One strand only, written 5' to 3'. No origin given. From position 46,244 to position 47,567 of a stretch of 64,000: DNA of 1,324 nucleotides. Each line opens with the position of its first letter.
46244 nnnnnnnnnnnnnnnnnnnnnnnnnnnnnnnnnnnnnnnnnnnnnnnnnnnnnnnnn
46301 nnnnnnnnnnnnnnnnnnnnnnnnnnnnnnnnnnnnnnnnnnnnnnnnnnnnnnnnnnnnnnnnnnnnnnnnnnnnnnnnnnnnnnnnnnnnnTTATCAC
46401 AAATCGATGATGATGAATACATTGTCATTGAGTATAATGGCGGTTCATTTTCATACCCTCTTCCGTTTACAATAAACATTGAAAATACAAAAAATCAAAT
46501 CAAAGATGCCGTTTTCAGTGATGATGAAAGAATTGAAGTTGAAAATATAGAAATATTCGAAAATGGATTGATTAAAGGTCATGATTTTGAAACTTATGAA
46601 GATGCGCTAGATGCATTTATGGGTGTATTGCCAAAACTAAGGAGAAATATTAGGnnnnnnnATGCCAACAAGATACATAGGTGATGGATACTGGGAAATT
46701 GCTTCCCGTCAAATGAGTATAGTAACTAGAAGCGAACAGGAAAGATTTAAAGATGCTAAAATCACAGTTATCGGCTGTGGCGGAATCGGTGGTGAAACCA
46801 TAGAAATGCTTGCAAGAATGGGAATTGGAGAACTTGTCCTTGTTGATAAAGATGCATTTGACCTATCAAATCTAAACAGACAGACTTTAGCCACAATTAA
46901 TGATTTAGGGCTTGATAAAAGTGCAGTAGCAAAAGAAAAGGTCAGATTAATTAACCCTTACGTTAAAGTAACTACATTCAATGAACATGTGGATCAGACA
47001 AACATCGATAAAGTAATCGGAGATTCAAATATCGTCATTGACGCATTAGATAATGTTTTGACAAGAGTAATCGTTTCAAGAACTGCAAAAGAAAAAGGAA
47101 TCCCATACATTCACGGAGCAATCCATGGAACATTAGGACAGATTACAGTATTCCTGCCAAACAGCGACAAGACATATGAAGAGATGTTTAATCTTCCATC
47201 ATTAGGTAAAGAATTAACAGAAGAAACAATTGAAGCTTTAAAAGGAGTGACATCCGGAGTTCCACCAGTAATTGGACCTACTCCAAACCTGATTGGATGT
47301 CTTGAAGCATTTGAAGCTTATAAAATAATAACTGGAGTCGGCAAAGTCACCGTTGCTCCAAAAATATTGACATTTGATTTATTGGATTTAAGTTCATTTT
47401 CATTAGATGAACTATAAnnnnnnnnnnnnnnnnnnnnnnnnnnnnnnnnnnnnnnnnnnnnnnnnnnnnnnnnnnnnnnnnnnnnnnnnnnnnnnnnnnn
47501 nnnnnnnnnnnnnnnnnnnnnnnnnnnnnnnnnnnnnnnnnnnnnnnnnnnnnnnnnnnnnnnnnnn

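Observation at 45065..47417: ThiS-like GG protein divergent from a LarE-like PP-loop enzyme and a ThiF-like E1: a protein-thiocarboxylate sulfur relay with no obvious target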

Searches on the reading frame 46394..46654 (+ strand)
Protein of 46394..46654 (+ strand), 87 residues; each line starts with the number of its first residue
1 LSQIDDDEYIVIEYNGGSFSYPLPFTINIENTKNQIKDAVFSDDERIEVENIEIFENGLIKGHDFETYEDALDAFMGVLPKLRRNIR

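Call 73: search_solved_structures(query=A3, max_evalue=10, show_alignments=3)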
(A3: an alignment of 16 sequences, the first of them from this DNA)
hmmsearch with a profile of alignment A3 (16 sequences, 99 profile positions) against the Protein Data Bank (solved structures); distinct sequences matched with E-value up to 10: 21.
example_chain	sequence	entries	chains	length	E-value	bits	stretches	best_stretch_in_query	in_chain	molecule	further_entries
2z8u_A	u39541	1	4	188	1.4e-05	28.4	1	63-96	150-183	TATA-box-binding protein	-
1mp9_A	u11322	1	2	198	0.13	15.6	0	57-97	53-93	TATA-binding protein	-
1ais_A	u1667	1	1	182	0.14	15.6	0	61-94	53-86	PROTEIN (TATA-BINDING PROTEIN)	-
1d3u_A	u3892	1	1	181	0.16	15.4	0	61-94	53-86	TATA-BINDING PROTEIN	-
1pcz_A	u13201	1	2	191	0.18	15.2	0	61-94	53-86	TATA-BINDING PROTEIN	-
1tbp_A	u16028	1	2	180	0.34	14.3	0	64-93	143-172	TATA-BINDING PROTEIN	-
1ngm_A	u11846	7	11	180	0.34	14.3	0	64-93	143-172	Transcription initiation factor TFIID | PROTEIN (TATA BINDING PROTEIN (TBP)) | TATA-BOX-BINDING PROTEIN, TBP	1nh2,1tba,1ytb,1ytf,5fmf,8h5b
4v1n_O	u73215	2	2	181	0.35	14.3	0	64-93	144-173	TATA-BOX-BINDING PROTEIN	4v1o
4wzs_D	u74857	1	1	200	0.55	13.7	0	64-95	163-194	ECU04_1440 protein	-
7z0o_H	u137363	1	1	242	0.56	13.6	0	64-93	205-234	TATA-box-binding protein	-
1rm1_A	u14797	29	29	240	0.61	13.5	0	64-93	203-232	TATA-box binding protein | TATA-BOX-BINDING PROTEIN | TATA-box Binding Protein (TBP)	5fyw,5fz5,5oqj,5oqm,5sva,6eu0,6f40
7o4i_O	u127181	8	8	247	0.63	13.5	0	64-93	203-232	TATA-box-binding protein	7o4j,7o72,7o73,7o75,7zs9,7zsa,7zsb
6tb4_M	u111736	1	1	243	0.64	13.5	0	64-93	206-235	TATA-box Binding Protein (TBP)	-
3eik_A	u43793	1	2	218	0.73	13.3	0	64-95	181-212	TATA-box-binding protein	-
3oc3_C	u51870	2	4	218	0.73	13.3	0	64-95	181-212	TRANSCRIPTION INITIATION FACTOR TFIID (TFIID-1)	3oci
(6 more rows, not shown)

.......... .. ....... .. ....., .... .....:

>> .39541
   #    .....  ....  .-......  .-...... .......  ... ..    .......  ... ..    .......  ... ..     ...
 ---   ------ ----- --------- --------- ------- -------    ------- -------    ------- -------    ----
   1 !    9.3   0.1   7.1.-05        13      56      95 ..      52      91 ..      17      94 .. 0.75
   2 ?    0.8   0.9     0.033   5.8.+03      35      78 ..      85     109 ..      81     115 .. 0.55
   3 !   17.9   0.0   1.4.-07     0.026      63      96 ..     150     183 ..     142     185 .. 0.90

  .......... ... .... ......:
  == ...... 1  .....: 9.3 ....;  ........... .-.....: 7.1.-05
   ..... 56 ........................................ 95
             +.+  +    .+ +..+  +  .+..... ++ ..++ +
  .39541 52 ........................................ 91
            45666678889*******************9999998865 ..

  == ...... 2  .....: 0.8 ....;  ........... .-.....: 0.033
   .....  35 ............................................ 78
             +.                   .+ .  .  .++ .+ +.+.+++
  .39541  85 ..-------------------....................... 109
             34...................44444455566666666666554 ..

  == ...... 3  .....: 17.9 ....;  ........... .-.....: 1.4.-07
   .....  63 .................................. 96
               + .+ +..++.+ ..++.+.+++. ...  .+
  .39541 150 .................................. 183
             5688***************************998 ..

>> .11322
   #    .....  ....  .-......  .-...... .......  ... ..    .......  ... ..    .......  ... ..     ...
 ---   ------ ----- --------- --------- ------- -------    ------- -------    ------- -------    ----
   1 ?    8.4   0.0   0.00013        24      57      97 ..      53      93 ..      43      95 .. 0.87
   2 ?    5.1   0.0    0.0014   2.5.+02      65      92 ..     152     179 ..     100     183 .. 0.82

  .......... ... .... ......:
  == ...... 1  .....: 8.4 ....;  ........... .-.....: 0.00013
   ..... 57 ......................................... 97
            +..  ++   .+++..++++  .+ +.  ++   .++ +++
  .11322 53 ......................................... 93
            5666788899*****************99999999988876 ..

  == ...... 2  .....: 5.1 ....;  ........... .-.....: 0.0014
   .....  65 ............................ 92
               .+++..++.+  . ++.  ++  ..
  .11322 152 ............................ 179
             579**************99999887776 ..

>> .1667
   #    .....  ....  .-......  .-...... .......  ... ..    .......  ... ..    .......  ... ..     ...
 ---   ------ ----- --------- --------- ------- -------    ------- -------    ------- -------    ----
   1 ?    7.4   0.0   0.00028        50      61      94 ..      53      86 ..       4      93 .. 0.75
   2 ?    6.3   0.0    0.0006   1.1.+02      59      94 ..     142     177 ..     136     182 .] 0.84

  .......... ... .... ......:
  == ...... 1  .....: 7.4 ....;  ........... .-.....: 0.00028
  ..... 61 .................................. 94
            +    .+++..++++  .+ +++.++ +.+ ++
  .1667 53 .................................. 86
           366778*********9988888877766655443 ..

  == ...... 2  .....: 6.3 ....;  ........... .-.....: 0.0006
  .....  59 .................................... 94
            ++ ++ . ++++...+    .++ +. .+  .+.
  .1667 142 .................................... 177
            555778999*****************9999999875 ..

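Call 74: search_protein_families(library=pfam, proteins=[window:46394-46654:+], max_evalue=10)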
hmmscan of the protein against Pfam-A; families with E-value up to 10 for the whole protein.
seq(87 aa): 0 families

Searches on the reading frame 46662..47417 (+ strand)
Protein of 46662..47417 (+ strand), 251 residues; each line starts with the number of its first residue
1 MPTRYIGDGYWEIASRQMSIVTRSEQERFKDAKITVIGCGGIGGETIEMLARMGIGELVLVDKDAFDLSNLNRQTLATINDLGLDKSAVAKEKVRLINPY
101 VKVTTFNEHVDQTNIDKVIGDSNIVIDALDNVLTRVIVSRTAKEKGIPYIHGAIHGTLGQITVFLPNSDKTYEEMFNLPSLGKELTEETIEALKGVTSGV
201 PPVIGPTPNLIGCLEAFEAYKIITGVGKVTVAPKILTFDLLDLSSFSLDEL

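Call 3: search_protein_families(library=pfam, proteins=[window:46662-47417:+], max_evalue=0.01)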
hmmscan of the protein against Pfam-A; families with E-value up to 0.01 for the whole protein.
window:46662-47417:+ (251 aa): 5 families
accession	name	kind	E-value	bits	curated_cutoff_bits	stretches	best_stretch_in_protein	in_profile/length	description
PF00899.27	ThiF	-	1.4e-59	201.6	28.1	1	15-244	2-223/238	ThiF family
PF03435.24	Sacchrp_dh_NADP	-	8.4e-06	26.6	25.1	1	34-165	1-101/129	Saccharopine dehydrogenase NADP binding domain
PF03721.20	UDPG_MGDP_dh_N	-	5.5e-05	23.2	27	1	33-91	2-58/187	UDP-glucose/GDP-mannose dehydrogenase family, NAD binding domain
PF02254.24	TrkA_N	-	0.0041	17.9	23.8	0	34-94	1-60/116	TrkA-N domain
PF01262.27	AlaDh_PNT_C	-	0.0076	16.1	23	0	18-128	15-99/214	Alanine dehydrogenase/PNT, C-terminal domain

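Call 4: search_protein_families(library=ncbifam, proteins=[window:46662-47417:+], max_evalue=0.01)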
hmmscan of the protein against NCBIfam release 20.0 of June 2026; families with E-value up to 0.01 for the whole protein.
window:46662-47417:+ (251 aa): 28 families (the best 25 are shown)
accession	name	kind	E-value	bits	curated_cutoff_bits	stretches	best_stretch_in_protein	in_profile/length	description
TIGR02356.1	adenyl_thiF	equivalog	2e-45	154.7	275.25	1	21-222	11-202/203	thiazole biosynthesis adenylyltransferase ThiF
NF004281.0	PRK05690.1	subfamily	2.8e-45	154.5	266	1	22-242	23-231/250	molybdopterin-synthase adenylyltransferase MoeB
NF006204.0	PRK08328.1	equivalog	1.4e-42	145.9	339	1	14-241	10-222/231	hypothetical protein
NF006444.0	PRK08762.1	equivalog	5e-42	143.9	449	1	18-243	134-351/387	molybdopterin-synthase adenylyltransferase MoeB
TIGR02355.1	moeB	equivalog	9.7e-40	136.5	376.55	1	23-244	16-225/240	molybdopterin-synthase adenylyltransferase MoeB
NF006077.0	PRK08223.1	equivalog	1.6e-38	132.4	266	1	12-196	9-193/296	hypothetical protein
NF047750.1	SAMPActivE1UbaA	equivalog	4.6e-38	131.1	450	1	18-244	19-233/270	SAMP-activating enzyme E1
NF004111.0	PRK05600.1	equivalog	8.1e-36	123.9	437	1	23-241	33-243/371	ThiF family adenylyltransferase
NF005902.0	PRK07878.1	equivalog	1.5e-33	116.3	647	1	21-244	32-248/392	adenylyltransferase/sulfurtransferase MoeZ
NF006395.0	PRK08644.1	equivalog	1.2e-31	110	159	1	18-145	17-143/215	sulfur carrier protein ThiS adenylyltransferase ThiF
NF009123.0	PRK12475.1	subfamily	9.7e-31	107.3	510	1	16-242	7-224/338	MoeB/ThiF family adenylyltransferase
NF005646.0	PRK07411.1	equivalog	5.3e-30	104.8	633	1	22-244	29-240/390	molybdopterin-synthase adenylyltransferase MoeB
NF011424.0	PRK14851.1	subfamily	1.3e-29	102.7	1170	1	13-179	25-192/679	hypothetical protein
TIGR02354.1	thiF_fam2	equivalog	9.5e-27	94.2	152.2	1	26-144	16-133/200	thiamine biosynthesis protein ThiF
NF005901.0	PRK07877.1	equivalog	2.4e-23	82.3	476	1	15-150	91-225/722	Rv1355c family protein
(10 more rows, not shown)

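Call 12: search_solved_structures(query=window:46662-47417:+, max_evalue=1e-10, show_alignments=2)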
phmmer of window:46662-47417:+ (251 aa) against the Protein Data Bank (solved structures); distinct sequences matched with E-value up to 1e-10: 57.
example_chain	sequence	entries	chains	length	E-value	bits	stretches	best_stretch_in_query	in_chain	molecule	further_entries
1jw9_B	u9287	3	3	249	2.7e-26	95.7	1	25-241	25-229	MOLYBDOPTERIN BIOSYNTHESIS MOEB PROTEIN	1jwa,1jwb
6nya_A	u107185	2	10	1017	6.3e-23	84.7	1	17-177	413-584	Ubiquitin-activating enzyme E1 1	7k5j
5l6h_A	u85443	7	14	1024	6.3e-23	84.7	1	17-177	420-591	Ubiquitin-activating enzyme E1 1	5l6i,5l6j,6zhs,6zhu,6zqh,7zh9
4nnj_A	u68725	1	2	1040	6.6e-23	84.7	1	17-177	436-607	Ubiquitin-activating enzyme E1 1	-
3cmm_A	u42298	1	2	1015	6.7e-23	84.6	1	17-177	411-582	Ubiquitin-activating enzyme E1 1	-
5tr4_A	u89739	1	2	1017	8.4e-23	84.3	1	17-177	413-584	Ubiquitin-activating enzyme E1 1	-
9qgg_B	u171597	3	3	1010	2.2e-22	83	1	16-177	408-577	E1 ubiquitin-activating enzyme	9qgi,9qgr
1zud_1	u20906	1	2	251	3.4e-22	82.3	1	21-232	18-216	Adenylyltransferase thiF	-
1zfn_A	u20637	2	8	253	3.5e-22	82.3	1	21-230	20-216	Adenylyltransferase thiF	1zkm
9jtc_A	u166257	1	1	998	8e-22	81.1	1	20-174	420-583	UBA7 protein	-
5um6_A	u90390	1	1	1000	3.7e-21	79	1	19-175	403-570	Ubiquitin-activating enzyme E1 1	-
4ii2_A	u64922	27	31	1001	3.8e-21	78.9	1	19-174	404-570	Ubiquitin-activating enzyme E1 1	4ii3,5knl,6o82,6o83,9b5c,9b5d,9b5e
6zht_C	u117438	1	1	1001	1e-20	77.5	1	17-177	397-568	Ubiquitin-activating enzyme E1 1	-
8se9_A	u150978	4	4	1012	2.6e-20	76.2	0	17-173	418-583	Ubiquitin-like modifier-activating enzyme 7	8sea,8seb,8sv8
8oif_A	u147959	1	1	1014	2.6e-20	76.2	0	17-173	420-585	Ubiquitin-like modifier-activating enzyme 7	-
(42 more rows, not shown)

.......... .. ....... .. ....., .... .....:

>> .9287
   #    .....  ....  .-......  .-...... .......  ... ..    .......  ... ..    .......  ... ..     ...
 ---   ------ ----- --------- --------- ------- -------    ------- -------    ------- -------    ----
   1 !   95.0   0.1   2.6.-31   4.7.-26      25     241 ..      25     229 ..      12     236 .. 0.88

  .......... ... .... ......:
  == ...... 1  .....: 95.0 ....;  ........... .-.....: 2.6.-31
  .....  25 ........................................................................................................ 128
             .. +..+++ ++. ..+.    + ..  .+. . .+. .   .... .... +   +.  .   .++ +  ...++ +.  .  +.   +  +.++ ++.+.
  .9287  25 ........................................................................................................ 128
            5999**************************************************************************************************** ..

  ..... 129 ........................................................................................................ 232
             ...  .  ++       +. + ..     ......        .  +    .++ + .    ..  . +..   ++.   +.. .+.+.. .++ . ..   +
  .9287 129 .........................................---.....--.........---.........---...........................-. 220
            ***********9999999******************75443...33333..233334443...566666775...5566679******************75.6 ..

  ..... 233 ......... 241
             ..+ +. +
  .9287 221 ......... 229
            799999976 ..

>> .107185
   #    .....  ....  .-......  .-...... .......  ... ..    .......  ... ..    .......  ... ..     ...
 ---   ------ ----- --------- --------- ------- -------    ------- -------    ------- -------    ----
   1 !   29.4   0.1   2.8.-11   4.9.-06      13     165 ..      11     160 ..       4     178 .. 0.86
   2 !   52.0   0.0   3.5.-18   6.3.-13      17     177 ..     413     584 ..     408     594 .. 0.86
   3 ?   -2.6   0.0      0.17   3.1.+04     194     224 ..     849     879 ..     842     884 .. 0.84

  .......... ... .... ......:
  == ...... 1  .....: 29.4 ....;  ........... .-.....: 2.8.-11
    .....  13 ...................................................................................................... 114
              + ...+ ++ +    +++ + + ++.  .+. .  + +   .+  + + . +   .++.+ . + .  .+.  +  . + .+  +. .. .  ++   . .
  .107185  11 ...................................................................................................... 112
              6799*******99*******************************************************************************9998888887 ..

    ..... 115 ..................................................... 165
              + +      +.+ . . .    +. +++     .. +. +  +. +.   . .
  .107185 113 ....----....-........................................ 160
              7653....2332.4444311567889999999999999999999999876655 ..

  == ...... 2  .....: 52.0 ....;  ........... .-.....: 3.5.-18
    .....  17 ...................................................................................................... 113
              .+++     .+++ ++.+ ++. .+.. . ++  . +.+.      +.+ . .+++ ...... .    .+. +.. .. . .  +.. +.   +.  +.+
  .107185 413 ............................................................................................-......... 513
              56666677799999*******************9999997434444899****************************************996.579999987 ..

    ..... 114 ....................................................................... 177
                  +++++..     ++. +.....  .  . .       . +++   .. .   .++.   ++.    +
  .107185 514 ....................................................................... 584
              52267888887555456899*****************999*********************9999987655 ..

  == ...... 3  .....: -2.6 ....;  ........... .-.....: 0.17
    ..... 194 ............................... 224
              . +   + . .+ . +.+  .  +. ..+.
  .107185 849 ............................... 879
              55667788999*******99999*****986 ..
